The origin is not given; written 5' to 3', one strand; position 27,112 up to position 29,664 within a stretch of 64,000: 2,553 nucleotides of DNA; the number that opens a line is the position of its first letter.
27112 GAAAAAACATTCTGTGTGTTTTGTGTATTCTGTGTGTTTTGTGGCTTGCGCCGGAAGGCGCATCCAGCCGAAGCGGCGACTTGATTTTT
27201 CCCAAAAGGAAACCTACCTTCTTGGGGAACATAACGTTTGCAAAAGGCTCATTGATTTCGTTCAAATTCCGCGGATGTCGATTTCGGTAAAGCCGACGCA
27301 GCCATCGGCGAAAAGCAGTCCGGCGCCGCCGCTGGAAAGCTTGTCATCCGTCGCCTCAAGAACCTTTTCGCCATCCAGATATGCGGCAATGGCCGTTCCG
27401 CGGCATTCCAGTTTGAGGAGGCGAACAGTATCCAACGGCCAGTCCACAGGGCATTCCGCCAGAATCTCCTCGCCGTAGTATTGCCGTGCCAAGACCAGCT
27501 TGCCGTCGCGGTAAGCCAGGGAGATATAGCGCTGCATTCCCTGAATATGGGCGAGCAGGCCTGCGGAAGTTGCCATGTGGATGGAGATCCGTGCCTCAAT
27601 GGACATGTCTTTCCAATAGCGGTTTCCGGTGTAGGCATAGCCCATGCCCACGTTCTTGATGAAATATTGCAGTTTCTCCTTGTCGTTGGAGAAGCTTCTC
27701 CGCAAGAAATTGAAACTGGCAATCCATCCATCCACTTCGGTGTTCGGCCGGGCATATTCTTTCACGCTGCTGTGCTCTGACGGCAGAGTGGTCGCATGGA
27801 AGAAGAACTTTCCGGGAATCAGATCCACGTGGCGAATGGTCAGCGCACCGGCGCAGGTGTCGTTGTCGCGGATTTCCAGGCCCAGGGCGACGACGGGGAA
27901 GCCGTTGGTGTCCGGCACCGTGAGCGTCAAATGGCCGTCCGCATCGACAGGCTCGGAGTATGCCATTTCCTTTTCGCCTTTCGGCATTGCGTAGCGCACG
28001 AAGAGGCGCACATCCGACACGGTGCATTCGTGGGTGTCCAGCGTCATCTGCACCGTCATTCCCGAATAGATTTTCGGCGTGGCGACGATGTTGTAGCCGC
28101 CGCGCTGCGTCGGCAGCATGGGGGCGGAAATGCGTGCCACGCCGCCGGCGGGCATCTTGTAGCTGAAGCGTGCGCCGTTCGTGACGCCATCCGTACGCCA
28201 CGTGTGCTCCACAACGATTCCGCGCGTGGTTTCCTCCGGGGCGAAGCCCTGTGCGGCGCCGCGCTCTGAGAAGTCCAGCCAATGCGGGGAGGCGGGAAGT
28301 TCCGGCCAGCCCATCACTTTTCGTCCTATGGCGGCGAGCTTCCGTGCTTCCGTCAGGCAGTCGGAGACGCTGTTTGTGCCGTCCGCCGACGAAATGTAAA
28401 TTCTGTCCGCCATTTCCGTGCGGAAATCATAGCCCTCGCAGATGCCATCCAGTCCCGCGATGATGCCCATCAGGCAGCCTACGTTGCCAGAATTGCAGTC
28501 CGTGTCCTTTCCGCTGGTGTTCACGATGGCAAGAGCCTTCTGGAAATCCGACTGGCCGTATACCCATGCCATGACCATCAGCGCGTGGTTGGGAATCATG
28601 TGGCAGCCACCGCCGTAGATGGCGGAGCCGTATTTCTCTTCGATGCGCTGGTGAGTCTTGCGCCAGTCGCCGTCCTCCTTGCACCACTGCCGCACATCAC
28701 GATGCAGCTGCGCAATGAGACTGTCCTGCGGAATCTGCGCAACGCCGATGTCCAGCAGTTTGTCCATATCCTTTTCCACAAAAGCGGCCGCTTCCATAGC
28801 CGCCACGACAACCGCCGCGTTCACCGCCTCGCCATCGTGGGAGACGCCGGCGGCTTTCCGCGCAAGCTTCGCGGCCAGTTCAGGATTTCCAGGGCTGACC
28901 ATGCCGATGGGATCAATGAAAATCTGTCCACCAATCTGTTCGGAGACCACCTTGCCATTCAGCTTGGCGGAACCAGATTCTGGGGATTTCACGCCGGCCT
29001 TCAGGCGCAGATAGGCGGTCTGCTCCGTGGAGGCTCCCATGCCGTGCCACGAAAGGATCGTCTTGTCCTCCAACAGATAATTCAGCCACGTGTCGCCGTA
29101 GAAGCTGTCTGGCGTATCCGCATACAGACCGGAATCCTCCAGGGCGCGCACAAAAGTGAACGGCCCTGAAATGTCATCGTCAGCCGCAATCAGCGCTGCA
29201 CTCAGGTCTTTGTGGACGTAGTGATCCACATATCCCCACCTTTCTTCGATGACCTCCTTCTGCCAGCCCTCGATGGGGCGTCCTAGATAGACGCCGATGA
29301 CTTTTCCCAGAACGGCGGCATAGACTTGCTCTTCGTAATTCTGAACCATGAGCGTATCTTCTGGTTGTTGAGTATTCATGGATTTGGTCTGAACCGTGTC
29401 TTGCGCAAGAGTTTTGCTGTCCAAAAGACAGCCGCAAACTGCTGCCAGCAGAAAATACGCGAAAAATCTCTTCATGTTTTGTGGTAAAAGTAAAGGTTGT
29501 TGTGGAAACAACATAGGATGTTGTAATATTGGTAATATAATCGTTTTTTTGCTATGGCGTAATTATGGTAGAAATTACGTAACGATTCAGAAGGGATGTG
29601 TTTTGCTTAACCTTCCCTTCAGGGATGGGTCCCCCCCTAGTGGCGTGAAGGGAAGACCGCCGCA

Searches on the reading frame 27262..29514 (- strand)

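Call 20: search_protein_families(library=pfam, proteins=[window:27262-29514:-], max_evalue=0.001)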
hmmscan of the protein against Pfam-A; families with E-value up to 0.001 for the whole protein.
window:27262-29514:- (750 aa): 1 family
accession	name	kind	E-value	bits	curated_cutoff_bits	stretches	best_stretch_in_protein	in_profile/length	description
PF03747.19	ADP_ribosyl_GH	-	1.7e-48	166.2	26.2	1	66-358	1-284/287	ADP-ribosylglycohydrolase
